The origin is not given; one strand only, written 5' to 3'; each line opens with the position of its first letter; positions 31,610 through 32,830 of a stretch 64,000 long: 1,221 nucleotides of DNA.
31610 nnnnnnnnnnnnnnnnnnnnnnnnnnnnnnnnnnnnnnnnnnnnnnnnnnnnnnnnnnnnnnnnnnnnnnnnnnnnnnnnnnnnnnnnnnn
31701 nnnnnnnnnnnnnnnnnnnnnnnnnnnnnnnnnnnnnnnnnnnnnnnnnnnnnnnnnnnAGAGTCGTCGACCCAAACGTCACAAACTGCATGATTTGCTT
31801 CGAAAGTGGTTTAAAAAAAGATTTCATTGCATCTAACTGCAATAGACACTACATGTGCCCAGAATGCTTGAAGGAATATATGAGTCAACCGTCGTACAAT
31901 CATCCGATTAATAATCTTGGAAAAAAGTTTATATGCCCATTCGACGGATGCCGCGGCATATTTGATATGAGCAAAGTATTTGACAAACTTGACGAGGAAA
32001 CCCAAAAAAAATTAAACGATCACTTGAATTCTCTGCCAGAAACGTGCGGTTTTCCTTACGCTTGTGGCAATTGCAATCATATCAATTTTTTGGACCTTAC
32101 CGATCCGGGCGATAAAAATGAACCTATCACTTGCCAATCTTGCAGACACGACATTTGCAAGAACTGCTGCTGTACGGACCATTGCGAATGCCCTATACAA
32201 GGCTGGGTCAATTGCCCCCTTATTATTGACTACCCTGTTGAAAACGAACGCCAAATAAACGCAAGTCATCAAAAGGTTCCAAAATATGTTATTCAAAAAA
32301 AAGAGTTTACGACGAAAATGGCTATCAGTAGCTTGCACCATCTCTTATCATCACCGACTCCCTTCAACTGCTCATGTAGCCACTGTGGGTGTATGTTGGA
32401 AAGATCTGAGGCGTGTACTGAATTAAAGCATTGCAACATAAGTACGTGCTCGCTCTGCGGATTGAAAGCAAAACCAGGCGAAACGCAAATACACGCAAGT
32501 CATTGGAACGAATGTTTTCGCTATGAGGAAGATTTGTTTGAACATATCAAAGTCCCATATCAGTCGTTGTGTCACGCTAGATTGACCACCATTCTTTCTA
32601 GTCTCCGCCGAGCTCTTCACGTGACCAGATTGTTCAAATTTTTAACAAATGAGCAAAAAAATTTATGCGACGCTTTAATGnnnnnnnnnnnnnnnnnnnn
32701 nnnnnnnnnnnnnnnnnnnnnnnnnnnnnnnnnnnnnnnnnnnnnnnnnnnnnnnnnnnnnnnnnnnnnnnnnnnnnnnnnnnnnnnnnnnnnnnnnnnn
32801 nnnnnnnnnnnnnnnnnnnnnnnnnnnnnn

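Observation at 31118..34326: Four E3 ubiquitin-ligase genes of three mechanistic classes within 17 kb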

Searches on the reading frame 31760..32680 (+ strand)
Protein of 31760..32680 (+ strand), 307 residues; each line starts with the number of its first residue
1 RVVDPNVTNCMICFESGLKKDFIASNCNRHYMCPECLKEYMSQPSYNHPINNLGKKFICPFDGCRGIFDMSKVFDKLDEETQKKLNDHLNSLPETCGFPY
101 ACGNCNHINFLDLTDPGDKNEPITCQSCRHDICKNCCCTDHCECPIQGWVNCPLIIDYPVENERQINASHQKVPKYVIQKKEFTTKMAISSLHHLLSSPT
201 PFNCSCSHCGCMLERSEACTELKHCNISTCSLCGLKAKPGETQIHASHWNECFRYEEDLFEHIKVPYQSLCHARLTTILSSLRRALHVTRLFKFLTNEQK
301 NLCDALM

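Call 36: search_solved_structures(query=A2, max_evalue=1, show_alignments=3)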
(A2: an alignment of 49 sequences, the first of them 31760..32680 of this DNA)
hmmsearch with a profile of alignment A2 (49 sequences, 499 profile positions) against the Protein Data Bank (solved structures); distinct sequences matched with E-value up to 1: 37.
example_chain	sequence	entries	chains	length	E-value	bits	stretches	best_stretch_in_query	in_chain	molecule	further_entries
7od1_A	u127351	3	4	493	2.3e-07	33.1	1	92-246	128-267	E3 ubiquitin-protein ligase ARIH2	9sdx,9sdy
7oni_H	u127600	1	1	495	3e-07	32.7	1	93-246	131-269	E3 ubiquitin-protein ligase ARIH2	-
9t7v_H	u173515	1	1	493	3.2e-07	32.7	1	92-246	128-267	E3 ubiquitin-protein ligase ARIH2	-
1ubd_C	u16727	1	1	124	0.00015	23.9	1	132-171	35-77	PROTEIN (YY1 ZINC FINGER DOMAIN)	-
4ap4_A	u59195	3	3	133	0.00042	22.4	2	100-149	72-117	E3 UBIQUITIN LIGASE RNF4 | E3 UBIQUITIN-PROTEIN LIGASE RNF4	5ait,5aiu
2ct2_A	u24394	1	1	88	0.003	19.5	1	95-144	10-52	Tripartite motif protein 32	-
5fey_A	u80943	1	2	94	0.0036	19.3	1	95-144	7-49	E3 ubiquitin-protein ligase TRIM32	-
2ea6_A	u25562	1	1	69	0.0091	17.9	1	99-149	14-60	RING finger protein 4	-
3ng2_A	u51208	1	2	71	0.0095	17.9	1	99-149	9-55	RING finger protein 4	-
4ppe_A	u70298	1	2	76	0.012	17.5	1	99-149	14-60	E3 ubiquitin-protein ligase RNF4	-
5t2a_AW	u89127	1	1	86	0.014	17.3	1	168-236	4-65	eS27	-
3ztg_A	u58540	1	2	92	0.019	16.9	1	221-288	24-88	E3 UBIQUITIN-PROTEIN LIGASE RBBP6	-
6az1_c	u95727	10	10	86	0.021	16.8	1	168-236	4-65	ribosomal protein S27e | Putative 40S ribosomal protein S27-1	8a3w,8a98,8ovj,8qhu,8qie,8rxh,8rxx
2ct7_A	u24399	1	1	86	0.022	16.7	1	201-258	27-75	RING finger protein 31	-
5opt_S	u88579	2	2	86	0.023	16.6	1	168-236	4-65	40S ribosomal protein S27, putative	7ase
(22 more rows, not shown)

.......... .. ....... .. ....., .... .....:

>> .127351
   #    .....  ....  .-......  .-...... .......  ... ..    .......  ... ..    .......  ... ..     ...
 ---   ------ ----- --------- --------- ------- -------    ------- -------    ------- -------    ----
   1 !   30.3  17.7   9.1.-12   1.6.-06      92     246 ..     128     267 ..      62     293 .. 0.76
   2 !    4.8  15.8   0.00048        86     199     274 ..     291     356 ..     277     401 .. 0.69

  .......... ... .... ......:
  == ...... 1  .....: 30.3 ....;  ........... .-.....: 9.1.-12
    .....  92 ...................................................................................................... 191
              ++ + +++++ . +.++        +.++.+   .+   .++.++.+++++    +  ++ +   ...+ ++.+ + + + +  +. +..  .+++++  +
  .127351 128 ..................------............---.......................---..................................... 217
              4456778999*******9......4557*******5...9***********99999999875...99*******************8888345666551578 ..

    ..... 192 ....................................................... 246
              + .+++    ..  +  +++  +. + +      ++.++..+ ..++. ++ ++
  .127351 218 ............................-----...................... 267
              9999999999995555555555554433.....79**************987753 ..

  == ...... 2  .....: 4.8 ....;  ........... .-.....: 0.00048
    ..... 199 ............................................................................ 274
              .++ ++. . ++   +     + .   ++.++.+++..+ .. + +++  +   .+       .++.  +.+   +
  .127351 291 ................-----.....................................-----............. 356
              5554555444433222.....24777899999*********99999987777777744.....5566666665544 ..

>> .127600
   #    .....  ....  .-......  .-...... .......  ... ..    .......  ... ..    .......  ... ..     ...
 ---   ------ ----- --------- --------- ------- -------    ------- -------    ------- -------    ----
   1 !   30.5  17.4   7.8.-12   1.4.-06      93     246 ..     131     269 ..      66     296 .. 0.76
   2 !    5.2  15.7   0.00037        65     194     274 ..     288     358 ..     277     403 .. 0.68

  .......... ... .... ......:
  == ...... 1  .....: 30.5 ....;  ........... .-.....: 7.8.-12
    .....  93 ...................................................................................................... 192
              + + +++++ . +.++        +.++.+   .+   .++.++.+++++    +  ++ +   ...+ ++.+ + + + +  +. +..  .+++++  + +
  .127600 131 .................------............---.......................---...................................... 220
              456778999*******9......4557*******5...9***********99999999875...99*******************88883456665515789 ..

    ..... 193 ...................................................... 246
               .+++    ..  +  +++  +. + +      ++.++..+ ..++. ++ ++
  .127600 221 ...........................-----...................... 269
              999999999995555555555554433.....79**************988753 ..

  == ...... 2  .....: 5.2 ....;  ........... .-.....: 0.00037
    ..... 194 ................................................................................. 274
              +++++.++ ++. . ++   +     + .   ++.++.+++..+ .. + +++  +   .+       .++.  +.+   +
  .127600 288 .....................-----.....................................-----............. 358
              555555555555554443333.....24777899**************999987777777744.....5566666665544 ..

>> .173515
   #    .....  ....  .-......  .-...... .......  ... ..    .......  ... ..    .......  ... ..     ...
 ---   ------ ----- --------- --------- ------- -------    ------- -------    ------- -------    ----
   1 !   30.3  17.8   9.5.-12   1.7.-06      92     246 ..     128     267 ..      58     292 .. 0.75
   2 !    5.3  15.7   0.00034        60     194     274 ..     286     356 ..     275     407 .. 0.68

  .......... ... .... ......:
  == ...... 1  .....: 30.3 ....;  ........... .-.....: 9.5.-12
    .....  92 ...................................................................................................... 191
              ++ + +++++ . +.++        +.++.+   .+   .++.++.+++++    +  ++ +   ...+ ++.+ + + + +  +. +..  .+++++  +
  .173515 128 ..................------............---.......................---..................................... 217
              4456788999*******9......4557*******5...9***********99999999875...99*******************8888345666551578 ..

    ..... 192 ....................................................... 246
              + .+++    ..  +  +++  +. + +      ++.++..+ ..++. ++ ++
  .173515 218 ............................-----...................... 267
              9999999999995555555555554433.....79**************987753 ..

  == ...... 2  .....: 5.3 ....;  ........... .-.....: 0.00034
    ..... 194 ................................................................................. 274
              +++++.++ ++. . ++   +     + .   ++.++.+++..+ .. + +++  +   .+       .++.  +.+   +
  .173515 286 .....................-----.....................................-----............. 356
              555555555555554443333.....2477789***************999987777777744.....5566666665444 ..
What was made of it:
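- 31118..33121 (+): RBR-type E3 ligase gene, 667 aa. The poorly conserved N-terminal 215 aa are predicted at low confidence, and a helical region follows RING2. Family profile against ARIH2, E=2.3e-7 (call 36).
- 32063..32191 (+): IBR, aa 316-358: C316, C319, C339, C342, C347, C350, C356, C358. It contains the C-x4-C-x2-C core. The ARIH2 alignment runs through the IBR (call 36).
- On RBR (RING-between-RING) E3 ligases: It aligns to ARIH2 RING1 (call 36). However, eight conserved Cys with the C-x4-C-x2-C core are present, and the ARIH2 alignment spans the IBR at E=2.3e-7 overall (call 36).
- Family profile against ARIH2 RING1+IBR: E=2.3e-7 (call 36).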

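Call 45: predict_structure(alignment_id=A2)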
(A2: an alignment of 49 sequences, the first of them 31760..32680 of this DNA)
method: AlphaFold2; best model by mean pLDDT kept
length: 307 residues; sequences in the alignment: 49
mean_pLDDT: 85.9   pTM: 0.74
mean pLDDT of the five models: 85.9, 85.2, 84.8, 84.4, 84.1
residues with pLDDT >= 90: 169; 70-90: 101; 50-70: 27; < 50: 10
segments of 3 or more residues with pLDDT < 50: 162-171
pLDDT, mean of each block of 10 residues (from residue 1): 89 97 96 97 87 88 90 96 95 85 88 73 90 74 61 69 45 68 90 90 84 81 88 88 88 93 95 94 95 93 95
secondary structure, 60 per line:
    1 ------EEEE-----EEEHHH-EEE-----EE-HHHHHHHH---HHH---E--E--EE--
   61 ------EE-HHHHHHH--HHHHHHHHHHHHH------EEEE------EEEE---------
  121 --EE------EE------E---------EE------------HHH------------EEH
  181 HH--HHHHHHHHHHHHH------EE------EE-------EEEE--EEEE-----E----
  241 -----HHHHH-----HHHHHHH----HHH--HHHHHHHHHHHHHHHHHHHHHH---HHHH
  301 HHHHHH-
elements in order: E7-10 E16-18 E23-25 H34-41 H70-76 H79-91 E98-101 E108-111 H185-197 E221-224 E227-230 H246-250 H256-262 H272-293 H297-306
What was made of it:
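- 31118..33121 (+): AF2 core model pLDDT 85.9 (call 45).
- On RBR (RING-between-RING) E3 ligases: The AF2 model has pLDDT 85.9 and pTM 0.74 (call 45).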

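Call 48: fold_search(model_id=the predicted structure, library=pdb)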
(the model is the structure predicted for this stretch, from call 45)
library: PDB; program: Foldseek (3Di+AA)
matches with E <= 10: 81; with E <= 0.001: 9
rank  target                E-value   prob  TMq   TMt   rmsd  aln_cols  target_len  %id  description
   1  8eb0_A                8.9e-07  1.00  0.27  0.31  13.4       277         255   16  RNF216/E2-Ub/Ub transthiolation complex (released 2023-01-18)
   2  8eaz_B                1.0e-04  1.00  0.26  0.31  12.8       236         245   16  HOIL-1/E2-Ub/Ub transthiolation complex (released 2023-01-18)
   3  8eaz_A                1.9e-04  1.00  0.27  0.31  12.9       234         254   17  HOIL-1/E2-Ub/Ub transthiolation complex (released 2023-01-18)
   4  4kc9                  4.4e-04  0.93  0.22  0.17  21.2       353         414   17  Structure of HHARI, a RING-IBR-RING ubiquitin ligase: autoinhibition of an Ariadne-family E3 and insights into ligation  (released 2013-05-29)
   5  4kbl_A                5.2e-04  0.93  0.21  0.17  21.6       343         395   17  Structure of HHARI, a RING-IBR-RING ubiquitin ligase: autoinhibition of an Ariadne-family E3 and insights into ligatio (released 2013-05-29)
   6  6sc9_A                5.5e-04  0.91  0.19  0.17  24.7       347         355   12  dAb3/HOIP-RBR-HOIPIN-8 (released 2019-11-27)
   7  7yui_B                6.2e-04  1.00  0.24  0.31  11.5       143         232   22  Crystal structure of HOIL-1L(195-423) in complex with the linear tetra-ubiquitin (released 2023-08-30)
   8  5udh_B                6.2e-04  0.95  0.22  0.18  20.5       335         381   16  HHARI/ARIH1-UBCH7~Ubiquitin (released 2017-06-14)
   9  7b5l_H                7.3e-04  0.96  0.28  0.22  22.7       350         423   17  Ubiquitin ligation to F-box protein substrates by SCF-RBR E3-E3 super-assembly: NEDD8-CUL1-RBX1-SKP1-SKP2-CKSHS1-Cycli (released 2021-02-10)
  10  5udh_A                1.0e-03  0.93  0.24  0.18  20.6       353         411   17  HHARI/ARIH1-UBCH7~Ubiquitin (released 2017-06-14)
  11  6djw_A                1.5e-03  1.00  0.21  0.20  10.4       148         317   22  Crystal Structure of pParkin (REP and RING2 deleted)-pUb-UbcH7 complex (released 2018-07-04)
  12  7od1_A                2.4e-03  0.77  0.22  0.16  23.5       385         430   13  Crystal structure of RBR ubiquitin ligase ARIH2 (released 2021-09-15)
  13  6sc5_A                3.0e-03  0.87  0.22  0.19  25.3       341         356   14  dAb3/HOIP-RBR-Ligand2 (released 2019-11-27)
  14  6sc6_A                4.3e-03  0.92  0.20  0.17  22.2       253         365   11  dAb3/HOIP-RBR apo structure (released 2019-11-27)
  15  7od1_B                4.3e-03  0.69  0.22  0.16  24.1       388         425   13  Crystal structure of RBR ubiquitin ligase ARIH2 (released 2021-09-15)
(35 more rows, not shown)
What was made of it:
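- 31118..33121 (+): Foldseek top 41 PDB hits are all RBRs, with RNF216 8eb0 at E=8.9e-7 (call 48).
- On RBR (RING-between-RING) E3 ligases: The top 41 Foldseek PDB hits are all RBRs (call 48).
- Closest known: RNF216. Same: RNF216 8eb0 is the best Foldseek hit (E=8.9e-7, call 48).
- AF2 model pLDDT 85.9; the top 41 Foldseek PDB hits are all RBRs, led by RNF216 at E=8.9e-7 (calls 45, 48). RING1-IBR-RING2 is collinear with ARIH2 and RNF216 (calls 36, 48).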

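Call 52: find_homologous_proteins(query=A2, max_evalue=0.00001)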
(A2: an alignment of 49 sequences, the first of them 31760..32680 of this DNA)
Query A2 (49 sequences) (307 aa, profile of the alignment): 12 proteins with E <= 0.00001 among 2388 candidates.
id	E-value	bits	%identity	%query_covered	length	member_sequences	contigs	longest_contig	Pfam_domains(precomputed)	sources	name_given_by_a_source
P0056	2.6e-99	351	22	79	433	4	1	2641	-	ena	-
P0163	1.3e-90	323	24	74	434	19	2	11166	-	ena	-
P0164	3.5e-90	321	23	77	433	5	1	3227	-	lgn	-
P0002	8.7e-77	277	81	100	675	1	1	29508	-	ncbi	-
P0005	7.7e-76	274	39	95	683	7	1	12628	-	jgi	-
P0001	3.4e-75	272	97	100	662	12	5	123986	-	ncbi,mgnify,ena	mgnify:FL=1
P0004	5.7e-74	268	39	95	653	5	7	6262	-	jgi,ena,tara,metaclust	tara:strand:+ start:178 stop:2139 length:1962 start_codon:yes stop_codon:yes gene_type:complete|meta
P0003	4.4e-72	262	69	99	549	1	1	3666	-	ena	-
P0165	8.1e-52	195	20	64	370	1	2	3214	-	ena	-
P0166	1.7e-47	180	20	63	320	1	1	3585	-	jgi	jgi:hypothetical protein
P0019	3.4e-18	84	51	33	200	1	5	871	-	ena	-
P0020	1.9e-17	81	53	31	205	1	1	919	-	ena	-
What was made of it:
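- Tried and rejected: The third homolog search, with the A2 profile, added few members and no organism names (call 52).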

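Call 53: find_encoding_contigs(protein=P0163, flank=8000, max_places=2)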
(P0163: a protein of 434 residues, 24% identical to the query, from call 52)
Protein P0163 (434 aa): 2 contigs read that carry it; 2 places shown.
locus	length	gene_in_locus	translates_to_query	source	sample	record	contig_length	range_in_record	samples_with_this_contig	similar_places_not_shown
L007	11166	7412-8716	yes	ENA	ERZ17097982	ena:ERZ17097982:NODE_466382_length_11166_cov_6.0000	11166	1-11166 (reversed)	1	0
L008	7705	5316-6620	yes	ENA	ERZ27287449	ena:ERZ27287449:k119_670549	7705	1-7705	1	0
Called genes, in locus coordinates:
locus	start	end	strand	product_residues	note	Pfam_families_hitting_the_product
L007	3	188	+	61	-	?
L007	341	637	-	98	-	-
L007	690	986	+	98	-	PF01541:GIY-YIG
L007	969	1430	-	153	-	-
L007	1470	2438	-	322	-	PF13650:Asp_protease_2 (faint), PF13975:gag-asp_proteas (faint)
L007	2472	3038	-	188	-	-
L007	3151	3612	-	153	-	-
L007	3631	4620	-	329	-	PF00069:Pkinase, PF07714:PK_Tyr_Ser-Thr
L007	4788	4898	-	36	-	-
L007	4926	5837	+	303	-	PF00069:Pkinase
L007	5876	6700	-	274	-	PF01734:Patatin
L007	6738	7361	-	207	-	-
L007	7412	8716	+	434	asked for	-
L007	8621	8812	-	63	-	-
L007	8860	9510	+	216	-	PF02940:mRNA_triPase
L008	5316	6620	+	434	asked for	-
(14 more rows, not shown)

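Call 56: fold_search(model_id=the predicted structure, library=viral)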
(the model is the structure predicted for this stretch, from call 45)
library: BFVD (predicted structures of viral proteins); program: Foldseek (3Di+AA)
matches with E <= 10: 365; with E <= 0.001: 17
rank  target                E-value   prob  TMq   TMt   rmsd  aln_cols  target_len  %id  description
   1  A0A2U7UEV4            6.4e-08  1.00  0.42  0.17  22.4       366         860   15  Uncharacterized protein [Pandoravirus macleodensis]
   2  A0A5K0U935            1.1e-07  1.00  0.25  0.22  15.7       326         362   15  RING-type domain-containing protein [Yasminevirus sp. GU-2018]
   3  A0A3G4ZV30            2.2e-07  1.00  0.24  0.21  24.7       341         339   14  Putative E3 ubiquitin ligase triad3 [Dasosvirus sp.]
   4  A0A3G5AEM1            3.7e-07  1.00  0.23  0.19  23.4       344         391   16  Putative E3 ubiquitin ligase triad3 [Hyperionvirus sp.]
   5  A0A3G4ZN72            5.9e-07  1.00  0.23  0.14  21.6       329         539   18  RING-type domain-containing protein [Terrestrivirus sp.]
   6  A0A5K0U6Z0            1.2e-06  1.00  0.25  0.20  12.9       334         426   15  RING-type domain-containing protein [Yasminevirus sp. GU-2018]
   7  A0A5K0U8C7            1.2e-06  1.00  0.23  0.20  16.6       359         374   14  RING-type domain-containing protein [Yasminevirus sp. GU-2018]
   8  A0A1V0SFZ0            2.3e-06  1.00  0.23  0.17  23.3       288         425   16  RBR-type E3 ubiquitin transferase [Hokovirus HKV1]
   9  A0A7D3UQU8            3.1e-06  1.00  0.25  0.25  12.4       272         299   14  RBR-type E3 ubiquitin transferase [Fadolivirus FV1/VV64]
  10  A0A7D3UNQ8            5.1e-06  1.00  0.27  0.34  10.9       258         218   16  RBR-type E3 ubiquitin transferase [Fadolivirus FV1/VV64]
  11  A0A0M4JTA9            8.0e-06  1.00  0.38  0.26  17.3       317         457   15  (no name in the UniProt tables at hand)
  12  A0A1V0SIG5            8.3e-05  1.00  0.22  0.20  12.3       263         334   16  RBR-type E3 ubiquitin transferase [Klosneuvirus KNV1]
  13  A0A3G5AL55            9.3e-05  0.99  0.22  0.18  18.2       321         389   17  E3 ubiquitin-protein ligase RNF14 [Sylvanvirus sp.]
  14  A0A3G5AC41            1.8e-04  1.00  0.23  0.15  15.1       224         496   14  Putative E3 ubiquitin-protein ligase RNF216 [Hyperionvirus sp.]
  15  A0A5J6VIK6            4.1e-04  1.00  0.22  0.14  11.3       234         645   15  RING-type domain-containing protein [Megaviridae environmental sample]
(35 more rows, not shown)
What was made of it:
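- Giant-virus RBR-annotated neighbours appear in BFVD (call 56).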

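Call 81: search_protein_families(library=pfam, alignment_id=A2, max_evalue=0.01)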
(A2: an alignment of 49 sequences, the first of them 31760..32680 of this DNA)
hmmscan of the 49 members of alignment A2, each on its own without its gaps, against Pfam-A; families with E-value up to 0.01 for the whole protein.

A. member 1, window:31760-32680:+ (307 aa): 1 family
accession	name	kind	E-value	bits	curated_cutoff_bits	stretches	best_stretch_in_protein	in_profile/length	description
PF24921.1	RING_XB3-XBAT31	-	0.00028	21.3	50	1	10-65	2-52/57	E3 ubiquitin-protein ligase XB3/XBAT31 RING finger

B. families by the number of members that match (of 49 scanned): 9 families
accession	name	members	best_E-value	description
PF01485.27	IBR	3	1.7e-05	IBR domain, a half RING-finger domain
PF24921.1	RING_XB3-XBAT31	3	0.00028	E3 ubiquitin-protein ligase XB3/XBAT31 RING finger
PF22191.2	IBR_1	2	0.00015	IBR domain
PF01719.23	Rep_OBD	1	4.7e-06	Plasmid replication protein, origin binding domain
PF20827.2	PCF11_charged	1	0.00028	PCF11, charged region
PF08643.16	DUF1776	1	0.0035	Fungal family of unknown function (DUF1776)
PF13639.12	zf-RING_2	1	0.0053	Ring finger domain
PF00097.31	zf-C3HC4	1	0.0055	Zinc finger, C3HC4 type (RING finger)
PF14634.12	zf-RING_5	1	0.0086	zinc-RING finger domain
